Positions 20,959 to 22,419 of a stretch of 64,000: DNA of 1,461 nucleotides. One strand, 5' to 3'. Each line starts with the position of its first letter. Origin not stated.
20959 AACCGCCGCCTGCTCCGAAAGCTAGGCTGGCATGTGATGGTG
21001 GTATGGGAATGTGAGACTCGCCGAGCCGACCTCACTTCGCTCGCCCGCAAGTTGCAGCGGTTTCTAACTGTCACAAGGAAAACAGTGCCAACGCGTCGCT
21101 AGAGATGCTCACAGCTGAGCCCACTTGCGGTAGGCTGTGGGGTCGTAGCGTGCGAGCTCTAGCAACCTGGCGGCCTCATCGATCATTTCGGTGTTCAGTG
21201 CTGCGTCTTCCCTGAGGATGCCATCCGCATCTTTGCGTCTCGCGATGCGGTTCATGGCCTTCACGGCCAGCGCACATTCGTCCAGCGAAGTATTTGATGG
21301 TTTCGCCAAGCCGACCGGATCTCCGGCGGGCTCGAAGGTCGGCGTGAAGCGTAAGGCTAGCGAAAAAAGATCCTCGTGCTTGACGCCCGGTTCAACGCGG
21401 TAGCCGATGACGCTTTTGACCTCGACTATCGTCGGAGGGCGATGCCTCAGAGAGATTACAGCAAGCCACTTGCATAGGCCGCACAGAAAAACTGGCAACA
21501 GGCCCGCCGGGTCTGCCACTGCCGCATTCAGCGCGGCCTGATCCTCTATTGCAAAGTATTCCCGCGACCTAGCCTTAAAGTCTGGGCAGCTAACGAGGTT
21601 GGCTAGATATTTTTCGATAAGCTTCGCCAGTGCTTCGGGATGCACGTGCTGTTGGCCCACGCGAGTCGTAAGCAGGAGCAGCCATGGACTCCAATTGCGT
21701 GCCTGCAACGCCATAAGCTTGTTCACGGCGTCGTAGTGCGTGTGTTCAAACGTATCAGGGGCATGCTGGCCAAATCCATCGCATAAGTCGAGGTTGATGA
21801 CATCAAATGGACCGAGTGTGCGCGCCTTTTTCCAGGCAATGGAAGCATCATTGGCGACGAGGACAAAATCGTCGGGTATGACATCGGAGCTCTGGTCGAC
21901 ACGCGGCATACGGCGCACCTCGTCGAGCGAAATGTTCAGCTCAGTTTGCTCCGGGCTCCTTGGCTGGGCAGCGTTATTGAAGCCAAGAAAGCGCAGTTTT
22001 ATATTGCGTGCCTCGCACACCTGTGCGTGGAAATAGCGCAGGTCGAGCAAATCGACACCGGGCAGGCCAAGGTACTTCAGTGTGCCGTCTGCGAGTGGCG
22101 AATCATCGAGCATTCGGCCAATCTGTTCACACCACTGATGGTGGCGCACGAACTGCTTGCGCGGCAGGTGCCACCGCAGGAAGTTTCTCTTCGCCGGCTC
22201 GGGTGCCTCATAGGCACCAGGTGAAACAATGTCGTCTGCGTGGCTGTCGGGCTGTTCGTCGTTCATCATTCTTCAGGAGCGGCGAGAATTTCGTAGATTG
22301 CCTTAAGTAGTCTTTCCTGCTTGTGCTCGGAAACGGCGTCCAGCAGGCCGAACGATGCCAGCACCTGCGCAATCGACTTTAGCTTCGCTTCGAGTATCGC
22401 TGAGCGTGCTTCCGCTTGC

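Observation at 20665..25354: An operon of m5C methyltransferase, GHKL ATPase and a 386-aa orphan, with a convergent Vsr, may be an uncharacterised ATP-dependent restriction or defence module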

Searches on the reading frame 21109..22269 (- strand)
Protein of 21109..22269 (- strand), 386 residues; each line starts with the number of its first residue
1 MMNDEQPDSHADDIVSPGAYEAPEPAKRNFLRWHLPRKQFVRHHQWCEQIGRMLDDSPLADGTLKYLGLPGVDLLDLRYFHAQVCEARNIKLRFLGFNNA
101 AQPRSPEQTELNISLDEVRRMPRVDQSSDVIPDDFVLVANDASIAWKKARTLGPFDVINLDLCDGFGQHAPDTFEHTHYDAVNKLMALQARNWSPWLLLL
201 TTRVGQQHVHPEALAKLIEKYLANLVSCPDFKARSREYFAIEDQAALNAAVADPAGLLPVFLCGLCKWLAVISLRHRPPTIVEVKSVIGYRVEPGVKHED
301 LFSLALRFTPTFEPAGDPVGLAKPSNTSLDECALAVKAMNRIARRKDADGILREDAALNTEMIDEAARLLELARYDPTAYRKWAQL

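Call 3: search_protein_families(library=pfam, proteins=[window:21112-22269:-], max_evalue=0.1)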
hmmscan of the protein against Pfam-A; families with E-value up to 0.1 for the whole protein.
window:21112-22269:- (386 aa): 1 family
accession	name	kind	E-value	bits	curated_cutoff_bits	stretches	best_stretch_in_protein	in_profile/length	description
PF15819.10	Fibin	-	0.054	13.7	27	0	330-371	36-79/190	Fin bud initiation factor homologue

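Call 4: search_protein_families(library=padloc, proteins=[window:21112-22269:-], max_evalue=0.1)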
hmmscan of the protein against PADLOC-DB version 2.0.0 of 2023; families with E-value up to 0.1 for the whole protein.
window:21112-22269:- (386 aa): 0 families

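Call 5: search_protein_families(library=ncbifam, proteins=[window:21112-22269:-], max_evalue=0.1)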
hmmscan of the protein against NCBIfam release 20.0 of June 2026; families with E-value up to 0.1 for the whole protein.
window:21112-22269:- (386 aa): 1 family
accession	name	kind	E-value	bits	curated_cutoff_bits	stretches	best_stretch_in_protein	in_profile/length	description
NF047698.1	PP_RS20740_fam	equivalog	2.8e-116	389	200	1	11-384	4-383/384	PP_RS20740 family protein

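Call 7: find_homologous_proteins(query=window:21112-22269:-)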
Query window:21112-22269:- (386 aa): 837 proteins with E <= 0.001 among 8000 candidates; the best 120 are listed.
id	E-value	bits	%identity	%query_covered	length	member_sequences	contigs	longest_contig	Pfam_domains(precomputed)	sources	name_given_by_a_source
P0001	7.3e-264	893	100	100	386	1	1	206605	PF28273.1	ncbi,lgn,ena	-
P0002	6.6e-189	646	74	98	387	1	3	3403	PF28273.1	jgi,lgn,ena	-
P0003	6.6e-185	633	73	97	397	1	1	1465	PF28273.1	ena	-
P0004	5.5e-183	626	71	98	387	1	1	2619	PF28273.1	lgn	-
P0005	4.7e-181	620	72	98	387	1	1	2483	PF28273.1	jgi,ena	-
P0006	1.4e-179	615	70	99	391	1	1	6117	PF28273.1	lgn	-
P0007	3.5e-179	614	70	98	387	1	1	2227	PF28273.1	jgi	jgi:hypothetical protein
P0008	1.0e-176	606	71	99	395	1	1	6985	PF28273.1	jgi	jgi:hypothetical protein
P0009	2.0e-167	575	68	99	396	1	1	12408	PF28273.1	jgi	jgi:hypothetical protein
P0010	4.4e-167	574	69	99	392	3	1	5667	PF28273.1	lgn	-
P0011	2.2e-165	568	65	98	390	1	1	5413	PF28273.1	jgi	jgi:hypothetical protein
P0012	6.1e-162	557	67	96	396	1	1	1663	PF28273.1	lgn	-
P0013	3.4e-161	555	64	98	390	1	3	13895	PF28273.1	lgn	-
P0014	4.7e-161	554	64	100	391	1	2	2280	PF28273.1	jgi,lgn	jgi:hypothetical protein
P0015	2.4e-160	552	65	97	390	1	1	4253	PF28273.1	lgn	-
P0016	1.3e-159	550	62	100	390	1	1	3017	PF28273.1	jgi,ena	-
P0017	2.4e-158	545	62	99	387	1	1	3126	PF28273.1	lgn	-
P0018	4.6e-158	544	62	99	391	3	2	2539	PF28273.1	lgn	-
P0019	1.2e-154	533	63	98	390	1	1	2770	PF28273.1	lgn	-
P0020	1.0e-153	530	64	97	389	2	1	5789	PF28273.1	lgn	-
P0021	2.0e-152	526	63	100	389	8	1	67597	PF28273.1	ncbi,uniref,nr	ncbi:PP_RS20740 family protein [Burkholderia pseudomallei]|uniref:PP_RS20740 family protein n=1 Tax=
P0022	6.9e-152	524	64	98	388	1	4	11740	PF28273.1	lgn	-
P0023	1.8e-151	523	62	99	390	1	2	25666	PF28273.1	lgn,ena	-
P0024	2.2e-151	522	60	100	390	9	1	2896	PF28273.1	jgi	jgi:hypothetical protein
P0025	4.0e-151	522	62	99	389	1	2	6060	PF28273.1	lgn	-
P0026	2.1e-150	519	60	99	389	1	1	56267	PF28273.1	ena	-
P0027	2.2e-150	519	62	98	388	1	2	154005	PF28273.1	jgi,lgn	jgi:hypothetical protein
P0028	2.3e-150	519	59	99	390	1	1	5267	PF28273.1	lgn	-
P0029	4.0e-150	518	62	98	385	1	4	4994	PF28273.1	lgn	-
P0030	4.4e-150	518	63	99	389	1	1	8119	PF28273.1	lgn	-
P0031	8.7e-150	517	60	100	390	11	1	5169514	PF28273.1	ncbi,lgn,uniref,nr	ncbi:MAG: hypothetical protein HWD57_05985 [Candidatus Accumulibacter cognatus]|uniref:Uncharacteriz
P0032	9.4e-150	517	60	99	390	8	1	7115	PF28273.1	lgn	-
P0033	1.3e-149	517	62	100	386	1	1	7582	PF28273.1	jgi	jgi:hypothetical protein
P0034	1.5e-149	516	59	99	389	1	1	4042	PF28273.1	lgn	-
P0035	2.9e-149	515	60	99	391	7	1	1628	PF28273.1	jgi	jgi:hypothetical protein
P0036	4.7e-149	515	60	99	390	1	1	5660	PF28273.1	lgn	-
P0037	7.6e-149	514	61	99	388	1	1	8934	PF28273.1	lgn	-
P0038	7.9e-149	514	62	99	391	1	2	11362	PF28273.1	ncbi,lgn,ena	-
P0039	9.3e-149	514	61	98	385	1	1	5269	PF28273.1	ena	-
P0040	2.0e-148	513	59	99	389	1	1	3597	PF28273.1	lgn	-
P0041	3.1e-148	512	61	98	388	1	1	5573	PF28273.1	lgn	-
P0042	3.3e-148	512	60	99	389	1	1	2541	PF28273.1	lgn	-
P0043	5.0e-148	511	61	100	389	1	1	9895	PF28273.1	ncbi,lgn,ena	-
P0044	6.7e-148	511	60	98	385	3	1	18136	PF28273.1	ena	-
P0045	1.1e-147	510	60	99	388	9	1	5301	PF28273.1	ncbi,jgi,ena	jgi:hypothetical protein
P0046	1.1e-147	510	59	100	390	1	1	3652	PF28273.1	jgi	jgi:hypothetical protein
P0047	2.3e-147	509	59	100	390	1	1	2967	PF28273.1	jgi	jgi:hypothetical protein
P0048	3.6e-147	509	59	99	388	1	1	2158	PF28273.1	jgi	jgi:hypothetical protein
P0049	6.2e-147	508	60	100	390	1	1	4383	PF28273.1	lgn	-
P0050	6.7e-147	508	60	99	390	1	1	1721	PF28273.1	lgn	-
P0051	1.0e-146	507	59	98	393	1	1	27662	PF28273.1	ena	-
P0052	1.1e-146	507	59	99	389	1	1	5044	PF28273.1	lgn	-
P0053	1.1e-146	507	58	99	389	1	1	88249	PF28273.1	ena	-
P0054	1.9e-146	506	60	100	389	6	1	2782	PF28273.1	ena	-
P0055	2.1e-146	506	60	99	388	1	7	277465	PF28273.1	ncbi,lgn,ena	-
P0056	2.3e-146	506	59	100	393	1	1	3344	PF28273.1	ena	-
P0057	2.9e-146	506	60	97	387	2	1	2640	PF28273.1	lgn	-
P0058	3.4e-146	505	59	99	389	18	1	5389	PF28273.1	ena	-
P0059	5.5e-146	505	60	100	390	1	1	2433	PF28273.1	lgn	-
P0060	9.0e-146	504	58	99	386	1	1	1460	PF28273.1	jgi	jgi:hypothetical protein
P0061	9.2e-146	504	59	99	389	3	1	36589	PF28273.1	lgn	-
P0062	1.4e-145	503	60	100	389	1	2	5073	PF28273.1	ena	-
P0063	1.6e-145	503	58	99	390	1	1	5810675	PF28273.1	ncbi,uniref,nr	ncbi:PP_RS20740 family protein [Variovorax paradoxus]|uniref:PP_RS20740 family protein n=1 Tax=Vario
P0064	1.6e-145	503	60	99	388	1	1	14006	PF28273.1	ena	-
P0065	1.6e-145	503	59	100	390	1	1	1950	PF28273.1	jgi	-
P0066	1.8e-145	503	60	99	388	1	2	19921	PF28273.1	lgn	-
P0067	2.0e-145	503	59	99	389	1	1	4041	PF28273.1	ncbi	-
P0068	2.6e-145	502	58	99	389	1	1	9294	PF28273.1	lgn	-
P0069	3.0e-145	502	60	99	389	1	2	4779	PF28273.1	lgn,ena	-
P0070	3.8e-145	502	59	100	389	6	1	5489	PF28273.1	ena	-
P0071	4.0e-145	502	59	99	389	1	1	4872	PF28273.1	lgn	-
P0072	4.4e-145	502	60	99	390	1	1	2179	PF28273.1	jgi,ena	-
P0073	4.7e-145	502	59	100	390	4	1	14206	PF28273.1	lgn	-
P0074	7.2e-145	501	61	97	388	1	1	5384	PF28273.1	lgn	-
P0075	8.3e-145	501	59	100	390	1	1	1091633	PF28273.1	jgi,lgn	-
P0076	1.2e-144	500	57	99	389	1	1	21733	PF28273.1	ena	-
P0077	1.2e-144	500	60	99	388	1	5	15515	PF28273.1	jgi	jgi:hypothetical protein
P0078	1.2e-144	500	59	100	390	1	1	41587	PF28273.1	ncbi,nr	ncbi:MAG: hypothetical protein Q8R33_14295 [Burkholderiales bacterium]|nr:hypothetical protein [Burk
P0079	1.2e-144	500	59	100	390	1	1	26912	PF28273.1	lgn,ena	-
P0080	1.7e-144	500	58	99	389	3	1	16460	PF28273.1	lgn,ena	-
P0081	1.9e-144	500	60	99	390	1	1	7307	PF28273.1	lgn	-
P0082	2.2e-144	499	60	99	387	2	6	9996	PF28273.1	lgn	-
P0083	2.2e-144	499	58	99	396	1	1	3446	PF28273.1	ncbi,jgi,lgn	-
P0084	2.3e-144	499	59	99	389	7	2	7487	PF28273.1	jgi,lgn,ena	-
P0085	2.4e-144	499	59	98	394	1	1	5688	PF28273.1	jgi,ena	jgi:hypothetical protein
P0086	2.5e-144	499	60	99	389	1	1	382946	PF28273.1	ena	-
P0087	2.8e-144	499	58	99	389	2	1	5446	PF28273.1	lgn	-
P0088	3.2e-144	499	59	99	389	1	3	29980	PF28273.1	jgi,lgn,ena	-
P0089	3.9e-144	499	59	100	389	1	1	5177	PF28273.1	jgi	jgi:hypothetical protein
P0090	4.5e-144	498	59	99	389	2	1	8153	PF28273.1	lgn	-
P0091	4.5e-144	498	60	99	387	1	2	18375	PF28273.1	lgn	-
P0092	6.3e-144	498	59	99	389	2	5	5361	PF28273.1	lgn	-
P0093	8.6e-144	497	59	99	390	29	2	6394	PF28273.1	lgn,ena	-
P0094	1.1e-143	497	57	98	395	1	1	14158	PF28273.1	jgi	jgi:hypothetical protein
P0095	1.7e-143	496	60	98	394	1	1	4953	PF28273.1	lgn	-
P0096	1.9e-143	496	58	99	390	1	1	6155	PF28273.1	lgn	-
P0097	2.2e-143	496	57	99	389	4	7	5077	PF28273.1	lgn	-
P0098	2.5e-143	496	58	99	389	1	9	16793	PF28273.1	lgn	-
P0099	4.0e-143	495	57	99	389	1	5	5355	PF28273.1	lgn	-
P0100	5.0e-143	495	58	99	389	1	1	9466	PF28273.1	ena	-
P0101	5.5e-143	495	61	92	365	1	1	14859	PF28273.1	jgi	jgi:hypothetical protein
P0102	5.6e-143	495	58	100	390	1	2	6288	PF28273.1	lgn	-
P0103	5.9e-143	495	59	99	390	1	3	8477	PF28273.1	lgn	-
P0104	6.1e-143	495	58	100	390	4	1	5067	PF28273.1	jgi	-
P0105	1.3e-142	494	60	99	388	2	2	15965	PF28273.1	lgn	-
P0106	1.5e-142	493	60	97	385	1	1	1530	PF28273.1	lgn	-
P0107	1.6e-142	493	58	99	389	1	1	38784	PF28273.1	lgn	-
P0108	2.0e-142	493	59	99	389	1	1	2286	PF28273.1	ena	-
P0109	2.4e-142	493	60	97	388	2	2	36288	PF28273.1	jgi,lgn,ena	-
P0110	2.4e-142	493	58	98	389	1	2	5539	PF28273.1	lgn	-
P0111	2.8e-142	492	58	99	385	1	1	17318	PF28273.1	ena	-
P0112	4.0e-142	492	58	99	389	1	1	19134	PF28273.1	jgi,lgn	-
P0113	4.3e-142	492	58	99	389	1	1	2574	PF28273.1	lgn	-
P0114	5.1e-142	492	60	98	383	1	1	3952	PF28273.1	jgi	jgi:hypothetical protein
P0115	5.9e-142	491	59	98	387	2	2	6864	PF28273.1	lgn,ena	-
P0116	6.8e-142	491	58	99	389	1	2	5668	PF28273.1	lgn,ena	-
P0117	2.4e-141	489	58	99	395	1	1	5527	PF28273.1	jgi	jgi:hypothetical protein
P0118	3.2e-141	489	61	95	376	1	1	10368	PF28273.1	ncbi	-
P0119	3.9e-141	489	59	98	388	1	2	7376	PF28273.1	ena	-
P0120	4.2e-141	489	57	99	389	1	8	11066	PF28273.1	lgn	-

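Call 13: find_related_loci(query=window:21112-22269:-, collection=genome_contigs, flank=7000)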
Query window:21112-22269:- (386 aa) in genome_contigs; peptide patterns used: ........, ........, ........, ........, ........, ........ (x = any residue, [..] = any of these).
30 stretches matched a pattern, but none encodes a relative of the query by tblastn (E <= 1e-3).
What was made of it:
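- Tried and rejected: A single-sequence scan of genome_contigs found nothing (call 13).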

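Call 16: find_related_loci(query=A1, collection=genome_contigs, flank=7000)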
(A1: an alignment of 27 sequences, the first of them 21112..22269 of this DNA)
Query A1 (386 aa) in genome_contigs; peptide patterns used: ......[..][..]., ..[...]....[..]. (x = any residue, [..] = any of these).
407 stretches matched a pattern; 87 encode a relative of the query (tblastn E <= 1e-3); the best 80 are kept; 80 distinct loci.
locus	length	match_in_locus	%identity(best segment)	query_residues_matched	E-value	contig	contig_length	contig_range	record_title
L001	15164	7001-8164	58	1-385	3e-149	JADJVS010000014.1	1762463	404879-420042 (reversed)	MAG: Sulfuritalea sp. isolate Hjor_18-Q3-R7-51_MAXAC.006 tig00119763-10-17618800, whole genome shotgun sequence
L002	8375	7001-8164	59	1-385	9e-149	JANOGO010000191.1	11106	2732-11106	MAG: Pseudomonadota bacterium isolate SOY_64_metabat_165 SOY_64_k141_3041763, whole genome shotgun sequence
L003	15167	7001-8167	58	1-383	1e-146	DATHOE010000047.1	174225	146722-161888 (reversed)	MAG TPA_asm: bacterium isolate SMAG_U12676 k141_1288187, whole genome shotgun sequence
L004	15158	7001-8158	60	1-384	2e-143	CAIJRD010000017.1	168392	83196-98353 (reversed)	MAG: uncultured Sinobacteraceae bacterium isolate MJ130729B_bin-348 genome assembly, contig: bin-348:17/20, whole genome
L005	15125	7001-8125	56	11-385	7e-136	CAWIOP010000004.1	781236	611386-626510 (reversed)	MAG: uncultured Gammaproteobacteria bacterium isolate MFD01561.bin.2.37 genome assembly, contig: contig_5011, whole geno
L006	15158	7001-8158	53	1-385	2e-129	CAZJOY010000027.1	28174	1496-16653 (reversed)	MAG TPA_asm: uncultured Methylobacter sp. isolate SRP302447_co1_30 genome assembly, contig: NODE_4538_length_28174_cov_9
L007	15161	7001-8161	52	2-383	2e-128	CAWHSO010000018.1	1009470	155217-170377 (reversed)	MAG: uncultured Alphaproteobacteria bacterium isolate MFD03399.bin.2.59 genome assembly, contig: contig_3653, whole geno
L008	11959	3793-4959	53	1-383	1e-124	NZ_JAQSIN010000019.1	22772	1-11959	Curvibacter microcysteis strain RS43 contig19, whole genome shotgun sequence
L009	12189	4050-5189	48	8-385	3e-122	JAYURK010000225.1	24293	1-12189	MAG: Ferruginibacter sp. isolate GL116_DN_metabinner_1 GL116_DN_metabinner_1_224, whole genome shotgun sequence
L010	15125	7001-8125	50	8-382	2e-121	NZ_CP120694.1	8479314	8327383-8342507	Bradyrhizobium sp. STM 3562 chromosome, complete genome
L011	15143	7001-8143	52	8-384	1e-120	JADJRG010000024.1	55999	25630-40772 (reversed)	MAG: Nannocystis sp. isolate Fred_18-Q3-R57-64_MAXAC.384 tig00350887-10-561960, whole genome shotgun sequence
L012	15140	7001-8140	48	7-385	3e-120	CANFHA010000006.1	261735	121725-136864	MAG: Chitinophagaceae bacterium isolate Jr-11may16-225 genome assembly, contig: Jr-11may16-C25, whole genome shotgun seq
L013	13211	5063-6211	49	1-383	1e-119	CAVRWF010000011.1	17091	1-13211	MAG: uncultured Alphaproteobacteria bacterium isolate MFD05512.bin.1.260 genome assembly, contig: contig_58787, whole ge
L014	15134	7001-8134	48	8-385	9e-118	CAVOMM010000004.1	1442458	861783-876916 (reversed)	MAG: uncultured Alphaproteobacteria bacterium isolate MFD00008.bin.1.91 genome assembly, contig: contig_22294, whole gen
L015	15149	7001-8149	50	3-384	2e-117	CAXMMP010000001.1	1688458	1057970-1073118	MAG: uncultured Granulicella sp. isolate 41850050-34d7-45fd-8fb6-71dcb2dcf796 genome assembly, contig: contig_1, whole g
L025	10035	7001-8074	43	20-383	8e-91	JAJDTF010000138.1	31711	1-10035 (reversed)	MAG: Acidimicrobiia bacterium isolate jk18x11bins.54 k141_662245, whole genome shotgun sequence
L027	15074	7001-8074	43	20-383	2e-90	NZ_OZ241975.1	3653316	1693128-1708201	MAG: Candidatus Poriferisodalis sp. isolate 79460a1b-5495-4fe8-8039-067b752e2255 chromosome 1, complete sequence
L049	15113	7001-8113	39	9-380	3e-70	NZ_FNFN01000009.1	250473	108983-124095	Nocardioides sp. YR527, whole genome shotgun sequence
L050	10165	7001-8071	39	25-383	1e-65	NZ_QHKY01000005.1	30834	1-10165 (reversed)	Nocardioides gilvus strain XZ17 Scaffold4_2, whole genome shotgun sequence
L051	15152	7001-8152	35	3-383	1e-61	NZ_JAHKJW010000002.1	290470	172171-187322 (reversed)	Streptomyces beigongshangae strain REN17 scaffold2, whole genome shotgun sequence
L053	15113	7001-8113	33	14-383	6e-60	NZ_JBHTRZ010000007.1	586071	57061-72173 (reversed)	Streptomyces sp. NPDC056479 NPDC056479_331_E2.ctg-0007, whole genome shotgun sequence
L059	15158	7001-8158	33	2-383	1e-53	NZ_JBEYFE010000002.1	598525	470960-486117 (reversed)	Streptomyces sp. NPDC007157 NPDC007157_82_B2.ctg-0002, whole genome shotgun sequence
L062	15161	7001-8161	32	2-384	2e-52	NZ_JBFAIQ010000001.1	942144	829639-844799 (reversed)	Streptomyces sp. NPDC050625 NPDC050625_39_C8.ctg-0001, whole genome shotgun sequence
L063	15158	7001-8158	31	2-383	6e-52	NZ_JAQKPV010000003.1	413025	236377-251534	Streptomyces sp. ACA25 3, whole genome shotgun sequence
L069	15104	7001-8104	29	18-380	3e-38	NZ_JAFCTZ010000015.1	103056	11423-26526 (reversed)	Pseudomonas sp. DWP3-1-2 NODE_16_length_103056_cov_81.168035, whole genome shotgun sequence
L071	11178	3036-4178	30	19-383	3e-36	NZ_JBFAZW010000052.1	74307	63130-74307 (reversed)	Dactylosporangium sp. NPDC051485 NPDC051485_150_D8.ctg-0052, whole genome shotgun sequence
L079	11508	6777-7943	29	7-383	4e-28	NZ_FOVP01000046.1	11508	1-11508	Roseovarius lutimaris strain DSM 28463, whole genome shotgun sequence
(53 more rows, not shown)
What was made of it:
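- Tried and rejected: The alignment-based scan worked (call 16).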

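Call 20: search_protein_representatives(protein=window:21112-22269:-)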
Query: 386 residues. Proteins with E-value up to 0.001 (for the whole library): 607; up to 1e-10: 510; up to 1e-30: 297. The best 150 are listed.
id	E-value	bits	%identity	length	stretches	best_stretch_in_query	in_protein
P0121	2.1e-132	458.2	56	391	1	8-384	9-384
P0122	8.7e-121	420.0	51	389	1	5-384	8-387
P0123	1.5e-120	419.3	53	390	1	11-384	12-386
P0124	4.5e-120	417.7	53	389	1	7-384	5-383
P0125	2.7e-111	388.8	45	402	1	7-385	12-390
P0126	3.3e-110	385.2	48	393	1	9-385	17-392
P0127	1.1e-109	383.4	47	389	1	10-384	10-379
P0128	8.0e-109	380.6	50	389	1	9-385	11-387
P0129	1.0e-107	376.9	48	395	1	10-384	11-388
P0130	1.0e-107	376.9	49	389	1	10-385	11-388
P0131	1.8e-106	372.9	47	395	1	3-384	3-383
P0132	2.2e-105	369.3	48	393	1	4-384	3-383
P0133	4.4e-102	358.4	57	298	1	91-384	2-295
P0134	1.3e-101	356.8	48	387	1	8-384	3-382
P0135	3.6e-99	348.9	46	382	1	7-385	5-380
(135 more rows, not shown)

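Call 22: search_solved_structures(query=A1, max_evalue=10)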
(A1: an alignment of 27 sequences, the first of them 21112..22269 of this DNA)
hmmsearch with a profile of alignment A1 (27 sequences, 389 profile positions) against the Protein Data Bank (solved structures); distinct sequences matched with E-value up to 10: 0.
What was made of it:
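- Tried and rejected: Sequence and profile searches of the partner against PDB returned no hits (call 22).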

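Call 24: predict_structure(alignment_id=A1)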
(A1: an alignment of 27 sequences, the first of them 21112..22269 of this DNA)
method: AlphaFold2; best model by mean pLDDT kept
length: 386 residues; sequences in the alignment: 27
mean_pLDDT: 85.1   pTM: 0.85
mean pLDDT of the five models: 85.1, 83.9, 82.7, 81.6, 78.7
residues with pLDDT >= 90: 225; 70-90: 109; 50-70: 25; < 50: 27
segments of 3 or more residues with pLDDT < 50: 1-23
pLDDT, mean of each block of 10 residues (from residue 1): 44 42 59 89 96 95 93 88 96 87 64 87 93 86 92 95 76 74 91 93 87 93 96 97 95 90 93 80 94 78 94 66 61 93 95 96 95 90 88
secondary structure, 60 per line:
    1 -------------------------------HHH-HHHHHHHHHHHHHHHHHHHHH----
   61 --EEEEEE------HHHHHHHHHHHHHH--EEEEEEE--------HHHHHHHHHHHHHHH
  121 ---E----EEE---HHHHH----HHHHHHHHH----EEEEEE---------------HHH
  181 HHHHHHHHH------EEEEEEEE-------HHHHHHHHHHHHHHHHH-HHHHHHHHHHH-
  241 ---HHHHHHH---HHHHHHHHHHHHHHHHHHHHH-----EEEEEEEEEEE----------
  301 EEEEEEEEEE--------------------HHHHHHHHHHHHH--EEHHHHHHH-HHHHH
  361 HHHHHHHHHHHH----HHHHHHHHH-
elements in order: H36-56 E63-68 H75-88 E91-97 H106-120 E129-131 H135-139 H144-152 E157-162 H178-189 E196-203 H211-227 H229-239 H244-250 H254-274 E280-290 E301-310 H331-343 H348-354 H356-372 H377-385
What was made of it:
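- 21109..22269 (-): 386-aa PP_RS20740-family protein (the 'orphan'): divergent class-I methyltransferase-type Rossmann fold, obligate partner of the GHKL protein. AF2 pLDDT 85, pTM 0.85 (call 24).
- On Class-I SAM-dependent methyltransferases (for the partner protein): AF2 pLDDT 85 (call 24).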
